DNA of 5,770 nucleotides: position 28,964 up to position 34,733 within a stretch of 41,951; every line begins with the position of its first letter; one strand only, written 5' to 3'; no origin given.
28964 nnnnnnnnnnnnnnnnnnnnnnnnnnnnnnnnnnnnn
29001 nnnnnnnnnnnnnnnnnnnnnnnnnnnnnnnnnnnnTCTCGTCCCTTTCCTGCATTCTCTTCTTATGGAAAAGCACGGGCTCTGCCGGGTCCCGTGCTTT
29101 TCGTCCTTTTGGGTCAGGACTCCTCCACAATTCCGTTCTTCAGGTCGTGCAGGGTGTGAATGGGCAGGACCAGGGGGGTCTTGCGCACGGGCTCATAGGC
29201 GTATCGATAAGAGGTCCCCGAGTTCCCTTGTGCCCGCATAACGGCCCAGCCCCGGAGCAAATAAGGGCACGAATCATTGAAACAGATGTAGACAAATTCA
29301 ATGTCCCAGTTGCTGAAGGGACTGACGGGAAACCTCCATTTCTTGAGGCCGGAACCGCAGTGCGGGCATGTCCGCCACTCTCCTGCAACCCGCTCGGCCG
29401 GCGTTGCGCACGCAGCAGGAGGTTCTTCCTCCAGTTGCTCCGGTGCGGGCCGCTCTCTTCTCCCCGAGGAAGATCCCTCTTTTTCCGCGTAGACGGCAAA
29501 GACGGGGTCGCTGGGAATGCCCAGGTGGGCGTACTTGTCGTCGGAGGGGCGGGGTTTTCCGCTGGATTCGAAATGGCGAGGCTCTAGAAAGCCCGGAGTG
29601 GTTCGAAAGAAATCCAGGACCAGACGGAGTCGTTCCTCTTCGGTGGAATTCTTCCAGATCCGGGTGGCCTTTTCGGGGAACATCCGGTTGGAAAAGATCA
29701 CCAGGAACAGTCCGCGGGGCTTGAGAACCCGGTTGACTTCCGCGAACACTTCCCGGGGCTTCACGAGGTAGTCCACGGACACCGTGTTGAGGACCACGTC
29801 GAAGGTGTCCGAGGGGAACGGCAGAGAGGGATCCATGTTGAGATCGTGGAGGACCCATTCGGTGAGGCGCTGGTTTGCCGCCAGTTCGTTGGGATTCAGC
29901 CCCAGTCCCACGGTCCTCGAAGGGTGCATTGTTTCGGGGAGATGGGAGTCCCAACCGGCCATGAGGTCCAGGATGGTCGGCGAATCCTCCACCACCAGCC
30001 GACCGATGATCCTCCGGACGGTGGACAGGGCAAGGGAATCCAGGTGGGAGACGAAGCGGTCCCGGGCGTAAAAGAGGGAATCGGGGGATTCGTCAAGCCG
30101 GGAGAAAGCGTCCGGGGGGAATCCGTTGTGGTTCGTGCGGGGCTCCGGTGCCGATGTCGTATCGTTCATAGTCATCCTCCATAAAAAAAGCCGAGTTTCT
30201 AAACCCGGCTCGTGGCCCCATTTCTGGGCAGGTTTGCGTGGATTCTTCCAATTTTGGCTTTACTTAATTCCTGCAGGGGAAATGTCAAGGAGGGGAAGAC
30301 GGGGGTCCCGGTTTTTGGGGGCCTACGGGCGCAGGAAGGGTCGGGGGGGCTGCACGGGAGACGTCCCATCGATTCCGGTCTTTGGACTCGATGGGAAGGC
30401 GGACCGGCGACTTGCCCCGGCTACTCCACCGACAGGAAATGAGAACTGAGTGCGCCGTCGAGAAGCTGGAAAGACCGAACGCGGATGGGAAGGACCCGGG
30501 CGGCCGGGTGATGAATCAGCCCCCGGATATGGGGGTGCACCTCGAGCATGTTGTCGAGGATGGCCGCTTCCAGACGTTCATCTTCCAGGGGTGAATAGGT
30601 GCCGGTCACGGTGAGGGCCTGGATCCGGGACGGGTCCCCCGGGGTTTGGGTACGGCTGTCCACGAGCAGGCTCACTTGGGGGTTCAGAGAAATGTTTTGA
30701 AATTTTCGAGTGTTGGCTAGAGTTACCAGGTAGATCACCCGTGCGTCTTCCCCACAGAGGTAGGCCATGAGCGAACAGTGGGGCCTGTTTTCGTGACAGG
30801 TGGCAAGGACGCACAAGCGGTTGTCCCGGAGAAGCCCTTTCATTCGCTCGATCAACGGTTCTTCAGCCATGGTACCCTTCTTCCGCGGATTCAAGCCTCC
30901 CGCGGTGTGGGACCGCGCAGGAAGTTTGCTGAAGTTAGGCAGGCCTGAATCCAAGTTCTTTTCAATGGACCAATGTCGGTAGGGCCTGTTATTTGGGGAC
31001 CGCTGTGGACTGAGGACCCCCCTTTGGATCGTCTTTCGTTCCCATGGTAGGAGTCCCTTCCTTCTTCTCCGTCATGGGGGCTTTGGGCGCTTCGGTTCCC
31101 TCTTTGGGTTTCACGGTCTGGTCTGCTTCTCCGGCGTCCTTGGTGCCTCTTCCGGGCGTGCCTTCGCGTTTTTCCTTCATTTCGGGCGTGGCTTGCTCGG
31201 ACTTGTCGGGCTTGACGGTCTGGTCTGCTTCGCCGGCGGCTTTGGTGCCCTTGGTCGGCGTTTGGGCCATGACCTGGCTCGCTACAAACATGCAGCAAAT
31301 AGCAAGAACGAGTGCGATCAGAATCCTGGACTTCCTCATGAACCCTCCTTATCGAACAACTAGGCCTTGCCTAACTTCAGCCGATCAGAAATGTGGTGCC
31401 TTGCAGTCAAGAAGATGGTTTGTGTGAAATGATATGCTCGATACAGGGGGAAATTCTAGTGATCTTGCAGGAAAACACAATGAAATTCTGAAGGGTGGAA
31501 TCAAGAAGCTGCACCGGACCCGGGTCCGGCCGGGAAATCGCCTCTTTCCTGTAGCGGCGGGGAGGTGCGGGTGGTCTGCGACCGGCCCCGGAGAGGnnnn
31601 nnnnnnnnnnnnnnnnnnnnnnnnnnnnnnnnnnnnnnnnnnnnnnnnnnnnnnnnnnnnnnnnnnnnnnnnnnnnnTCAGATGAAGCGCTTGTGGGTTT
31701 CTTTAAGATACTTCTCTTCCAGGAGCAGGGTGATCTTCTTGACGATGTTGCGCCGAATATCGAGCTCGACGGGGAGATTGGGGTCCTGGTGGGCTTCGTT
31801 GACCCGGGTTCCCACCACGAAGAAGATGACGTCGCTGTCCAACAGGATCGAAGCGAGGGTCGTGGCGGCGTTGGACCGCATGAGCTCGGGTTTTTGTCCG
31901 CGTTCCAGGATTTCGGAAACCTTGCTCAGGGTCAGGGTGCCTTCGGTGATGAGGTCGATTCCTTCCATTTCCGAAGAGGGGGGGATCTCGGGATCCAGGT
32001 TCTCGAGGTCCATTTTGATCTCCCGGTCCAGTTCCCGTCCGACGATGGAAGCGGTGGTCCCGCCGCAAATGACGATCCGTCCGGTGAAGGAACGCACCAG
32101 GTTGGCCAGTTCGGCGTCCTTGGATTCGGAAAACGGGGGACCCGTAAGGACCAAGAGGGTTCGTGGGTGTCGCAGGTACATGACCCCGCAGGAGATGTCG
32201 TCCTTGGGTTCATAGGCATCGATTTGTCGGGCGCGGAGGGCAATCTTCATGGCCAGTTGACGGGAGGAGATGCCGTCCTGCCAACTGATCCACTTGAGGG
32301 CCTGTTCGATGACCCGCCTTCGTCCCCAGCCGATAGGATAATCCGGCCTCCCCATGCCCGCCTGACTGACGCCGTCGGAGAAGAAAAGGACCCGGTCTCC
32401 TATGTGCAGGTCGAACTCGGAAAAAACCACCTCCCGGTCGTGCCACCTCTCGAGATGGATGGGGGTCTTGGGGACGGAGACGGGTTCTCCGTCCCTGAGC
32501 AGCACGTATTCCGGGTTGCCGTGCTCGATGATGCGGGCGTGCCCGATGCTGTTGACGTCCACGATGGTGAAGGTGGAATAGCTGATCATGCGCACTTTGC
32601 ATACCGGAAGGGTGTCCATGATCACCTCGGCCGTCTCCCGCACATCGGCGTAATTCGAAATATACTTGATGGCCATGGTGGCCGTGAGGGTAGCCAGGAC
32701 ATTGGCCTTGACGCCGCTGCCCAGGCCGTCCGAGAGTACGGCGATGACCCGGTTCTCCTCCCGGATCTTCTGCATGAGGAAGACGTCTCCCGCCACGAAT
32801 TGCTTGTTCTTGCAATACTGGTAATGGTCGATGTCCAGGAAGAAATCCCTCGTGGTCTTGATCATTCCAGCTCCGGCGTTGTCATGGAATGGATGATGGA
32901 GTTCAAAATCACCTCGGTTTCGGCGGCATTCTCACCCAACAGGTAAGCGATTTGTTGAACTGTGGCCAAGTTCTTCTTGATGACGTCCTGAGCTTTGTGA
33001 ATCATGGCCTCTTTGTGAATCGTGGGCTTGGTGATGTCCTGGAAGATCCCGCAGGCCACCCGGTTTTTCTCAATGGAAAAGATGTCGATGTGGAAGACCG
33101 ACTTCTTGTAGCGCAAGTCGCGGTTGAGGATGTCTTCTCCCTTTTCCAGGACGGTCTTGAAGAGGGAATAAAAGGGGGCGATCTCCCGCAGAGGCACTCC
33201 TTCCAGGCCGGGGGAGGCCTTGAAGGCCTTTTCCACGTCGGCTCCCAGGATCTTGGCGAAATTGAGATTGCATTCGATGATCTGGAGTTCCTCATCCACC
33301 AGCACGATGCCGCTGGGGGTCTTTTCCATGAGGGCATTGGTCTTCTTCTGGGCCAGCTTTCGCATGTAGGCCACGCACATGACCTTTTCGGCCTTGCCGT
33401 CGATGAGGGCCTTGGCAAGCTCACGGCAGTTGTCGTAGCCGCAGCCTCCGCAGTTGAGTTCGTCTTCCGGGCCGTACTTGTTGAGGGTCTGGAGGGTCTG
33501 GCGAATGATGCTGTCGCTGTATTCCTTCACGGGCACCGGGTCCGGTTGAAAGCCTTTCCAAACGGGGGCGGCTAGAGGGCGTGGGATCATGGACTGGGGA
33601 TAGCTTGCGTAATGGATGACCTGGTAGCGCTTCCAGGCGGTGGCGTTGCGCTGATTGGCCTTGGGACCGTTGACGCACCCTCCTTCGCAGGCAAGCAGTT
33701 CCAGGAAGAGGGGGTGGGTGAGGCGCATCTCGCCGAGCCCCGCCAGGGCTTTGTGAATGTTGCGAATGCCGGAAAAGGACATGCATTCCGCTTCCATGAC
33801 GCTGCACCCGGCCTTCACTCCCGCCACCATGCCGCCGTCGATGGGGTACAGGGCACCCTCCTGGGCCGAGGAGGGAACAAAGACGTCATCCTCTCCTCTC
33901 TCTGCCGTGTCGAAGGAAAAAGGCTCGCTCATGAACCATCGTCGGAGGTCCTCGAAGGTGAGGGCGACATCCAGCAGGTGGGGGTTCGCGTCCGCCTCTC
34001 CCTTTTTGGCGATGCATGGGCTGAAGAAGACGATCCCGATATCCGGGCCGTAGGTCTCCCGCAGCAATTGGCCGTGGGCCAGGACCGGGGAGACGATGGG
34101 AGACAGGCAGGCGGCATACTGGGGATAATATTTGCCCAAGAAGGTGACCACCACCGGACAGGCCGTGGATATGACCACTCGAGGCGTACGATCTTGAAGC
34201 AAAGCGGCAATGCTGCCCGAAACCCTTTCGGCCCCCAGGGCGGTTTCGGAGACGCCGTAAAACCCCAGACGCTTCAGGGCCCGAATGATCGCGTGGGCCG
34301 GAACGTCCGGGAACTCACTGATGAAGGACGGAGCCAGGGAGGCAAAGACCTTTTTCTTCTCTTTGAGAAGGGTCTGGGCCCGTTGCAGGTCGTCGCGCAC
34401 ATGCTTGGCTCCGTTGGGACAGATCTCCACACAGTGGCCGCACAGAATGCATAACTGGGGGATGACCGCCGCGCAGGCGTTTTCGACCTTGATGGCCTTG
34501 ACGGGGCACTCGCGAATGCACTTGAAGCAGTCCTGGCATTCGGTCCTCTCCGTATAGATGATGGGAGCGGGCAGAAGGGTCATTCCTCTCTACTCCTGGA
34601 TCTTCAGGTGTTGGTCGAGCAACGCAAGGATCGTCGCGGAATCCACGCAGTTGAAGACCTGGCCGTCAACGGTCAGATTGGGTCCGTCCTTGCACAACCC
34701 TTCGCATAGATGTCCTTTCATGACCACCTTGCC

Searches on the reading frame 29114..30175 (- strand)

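Call 8: search_protein_families(library=ncbifam, proteins=[window:29114-30175:-])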
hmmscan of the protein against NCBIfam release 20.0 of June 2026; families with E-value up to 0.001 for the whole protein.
window:29114-30175:- (353 aa): 6 families
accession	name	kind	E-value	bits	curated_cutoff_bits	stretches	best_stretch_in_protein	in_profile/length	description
NF045825.1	FAmtase_mtf2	equivalog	2.4e-09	36.8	400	1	74-160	71-159/248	fatty-acid O-methyltransferase Mtf2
NF045823.1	PthPhpthDimycoMt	equivalog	1.4e-08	34.3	300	1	74-185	79-189/256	phthiotriol/phenolphthiotriol dimycocerosates methyltransferase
NF045667.1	MTase_DVU1556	equivalog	5e-06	26.1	155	1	63-159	21-119/213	DVU_1556 family methyltransferase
NF047649.1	MTase_UXPK_star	exception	4.7e-05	22.5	460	1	109-160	131-182/283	methyltransferase/UXPK-star double selenoprotein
NF041537.1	ArsM_AhpD_UU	exception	0.00011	21.1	510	1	87-169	103-193/345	arsenite methyltransferase/AhpD domain selenoprotein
NF001240.0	PRK00216.1-1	equivalog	0.00069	18.7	378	0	117-163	126-173/251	bifunctional demethylmenaquinone methyltransferase/2-methoxy-6-polyprenyl-1,4-benzoquinol methylase UbiE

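Call 9: search_protein_families(library=pfam, proteins=[window:29114-30175:-])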
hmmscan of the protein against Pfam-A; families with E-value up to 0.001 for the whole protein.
window:29114-30175:- (353 aa): 4 families
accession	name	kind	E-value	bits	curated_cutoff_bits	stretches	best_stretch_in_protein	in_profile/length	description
PF08241.18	Methyltransf_11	-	3.3e-10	40.9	21.2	1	86-158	19-94/95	Methyltransferase domain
PF13649.12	Methyltransf_25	-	2.1e-05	25.5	27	1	85-155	21-97/97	Methyltransferase domain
PF13847.12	Methyltransf_31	-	0.00014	22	27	1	98-164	47-116/145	Methyltransferase domain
PF08242.18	Methyltransf_12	-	0.00023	22.3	30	1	81-157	16-98/98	Methyltransferase domain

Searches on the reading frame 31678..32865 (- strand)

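Call 8: search_protein_families(library=ncbifam, proteins=[window:31678-32865:-])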
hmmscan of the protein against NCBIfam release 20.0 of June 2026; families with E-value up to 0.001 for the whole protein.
window:31678-32865:- (395 aa): 1 family
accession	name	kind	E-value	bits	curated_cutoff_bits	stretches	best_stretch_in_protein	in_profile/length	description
TIGR02865.1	spore_II_E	equivalog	2.5e-05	22.6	490.8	1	6-171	548-708/764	stage II sporulation protein E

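Call 9: search_protein_families(library=pfam, proteins=[window:31678-32865:-])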
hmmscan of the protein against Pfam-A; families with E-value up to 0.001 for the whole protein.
window:31678-32865:- (395 aa): 1 family
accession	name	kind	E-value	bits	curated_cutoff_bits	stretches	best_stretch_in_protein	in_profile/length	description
PF07228.17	SpoIIE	-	3.2e-10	40.7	25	1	37-228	2-188/192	Stage II sporulation protein E (SpoIIE)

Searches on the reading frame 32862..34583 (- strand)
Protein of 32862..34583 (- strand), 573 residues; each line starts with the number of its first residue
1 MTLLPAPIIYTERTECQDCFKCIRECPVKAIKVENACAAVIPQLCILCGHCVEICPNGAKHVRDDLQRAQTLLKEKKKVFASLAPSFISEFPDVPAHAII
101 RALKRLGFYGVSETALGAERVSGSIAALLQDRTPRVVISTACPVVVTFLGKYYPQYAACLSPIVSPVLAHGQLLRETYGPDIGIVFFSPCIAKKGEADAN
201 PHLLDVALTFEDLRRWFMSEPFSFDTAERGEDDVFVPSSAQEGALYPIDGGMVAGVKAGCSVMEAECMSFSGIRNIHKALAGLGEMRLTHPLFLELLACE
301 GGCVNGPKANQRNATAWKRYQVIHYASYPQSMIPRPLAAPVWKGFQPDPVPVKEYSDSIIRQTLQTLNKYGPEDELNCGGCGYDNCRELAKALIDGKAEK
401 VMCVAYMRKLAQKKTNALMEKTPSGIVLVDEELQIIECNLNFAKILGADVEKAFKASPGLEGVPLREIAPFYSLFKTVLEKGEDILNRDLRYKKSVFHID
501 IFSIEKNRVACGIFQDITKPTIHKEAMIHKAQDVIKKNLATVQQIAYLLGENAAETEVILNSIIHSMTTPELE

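Call 8: search_protein_families(library=ncbifam, proteins=[window:32862-34583:-])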
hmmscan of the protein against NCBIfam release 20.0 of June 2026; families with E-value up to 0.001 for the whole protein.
window:32862-34583:- (573 aa): 38 families (the best 25 are shown)
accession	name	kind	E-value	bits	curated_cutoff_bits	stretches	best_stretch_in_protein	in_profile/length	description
TIGR04105.1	FeFe_hydrog_B1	subfamily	2.8e-51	174.7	450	1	22-311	166-460/462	monomeric [FeFe] hydrogenase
NF040763.1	FeFe_hydrog_A6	exception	3.8e-22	78.4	765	1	44-268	189-440/571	NADH-dependent [FeFe] hydrogenase, group A6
TIGR02512.1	FeFe_hydrog_A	subfamily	1.1e-20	73.9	405.95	1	44-253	51-286/375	[FeFe] hydrogenase, group A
NF040762.1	Hydr_FeFe_Clost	exception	1.5e-15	56.8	900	1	42-268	186-439/572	ferredoxin hydrogenase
NF005506.0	PRK07118.1-5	equivalog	7.3e-12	45.3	388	1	15-62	217-264/279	Fe-S cluster domain-containing protein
TIGR01944.1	rnfB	subfamily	3.5e-11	43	68.7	1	8-72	107-172/190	RnfABCDGE type electron transport complex subunit B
NF005504.0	PRK07118.1-3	equivalog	4.3e-10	39.4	437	1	15-61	220-266/293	Fe-S cluster domain-containing protein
NF005503.0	PRK07118.1-2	equivalog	6.4e-09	35.5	252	1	18-60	142-184/292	RnfABCDGE type electron transport complex subunit B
NF005505.0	PRK07118.1-4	equivalog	6.8e-09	35.6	378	1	14-61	216-263/265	Fe-S cluster domain-containing protein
NF043069.1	T4HPD_activ_SAM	equivalog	8.1e-09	35.3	425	1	11-78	48-115/299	trans-4-hydroxy-L-proline dehydratase activase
NF041836.1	rnfB_Methano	equivalog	1.2e-08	34.8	445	1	14-61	216-263/265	Rnf electron transport complex subunit RnfB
NF006446.0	PRK08764.1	equivalog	2.6e-08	33.9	220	0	376-403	19-46/139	Rnf electron transport complex subunit RnfB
NF003475.0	PRK05113.1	equivalog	1e-07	32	203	1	8-60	107-160/190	electron transport complex subunit RsxB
NF045874.1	Vhu_polyferre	exception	1.1e-07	31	600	1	7-66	123-180/381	F420-non-reducing hydrogenase associated-polyferredoxin VhuB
NF045480.1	FdxA_Actino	equivalog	1.1e-06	28.8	125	1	21-80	16-75/107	ferredoxin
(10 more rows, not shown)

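Call 9: search_protein_families(library=pfam, proteins=[window:32862-34583:-])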
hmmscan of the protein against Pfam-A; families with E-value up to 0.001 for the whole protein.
window:32862-34583:- (573 aa): 9 families
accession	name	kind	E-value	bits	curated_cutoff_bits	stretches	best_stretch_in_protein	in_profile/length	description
PF02906.19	Fe_hyd_lg_C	-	1.6e-41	143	22.1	1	77-307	1-245/245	Iron only hydrogenase large subunit, C-terminal domain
PF04060.18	FeS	-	2.9e-09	36.9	23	1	376-404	4-32/33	Putative Fe-S cluster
PF00037.32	Fer4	-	1.3e-05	25.2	21.1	1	40-59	3-22/24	4Fe-4S binding domain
PF13237.11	Fer4_10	-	3e-05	24.3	25.5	1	9-56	2-53/53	4Fe-4S dicluster domain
PF13188.13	PAS_8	-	7.8e-05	22.9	21.8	1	416-454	4-38/65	PAS domain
PF13187.11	Fer4_9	-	0.0003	21.2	27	1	16-59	2-51/52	4Fe-4S dicluster domain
PF12838.12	Fer4_7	-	0.00059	20.7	27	1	16-59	2-52/52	4Fe-4S dicluster domain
PF12837.12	Fer4_6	-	0.00071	19.9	25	0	38-59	2-23/24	4Fe-4S binding domain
PF00989.32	PAS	-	0.00093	19.6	22.6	0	416-489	4-76/113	PAS fold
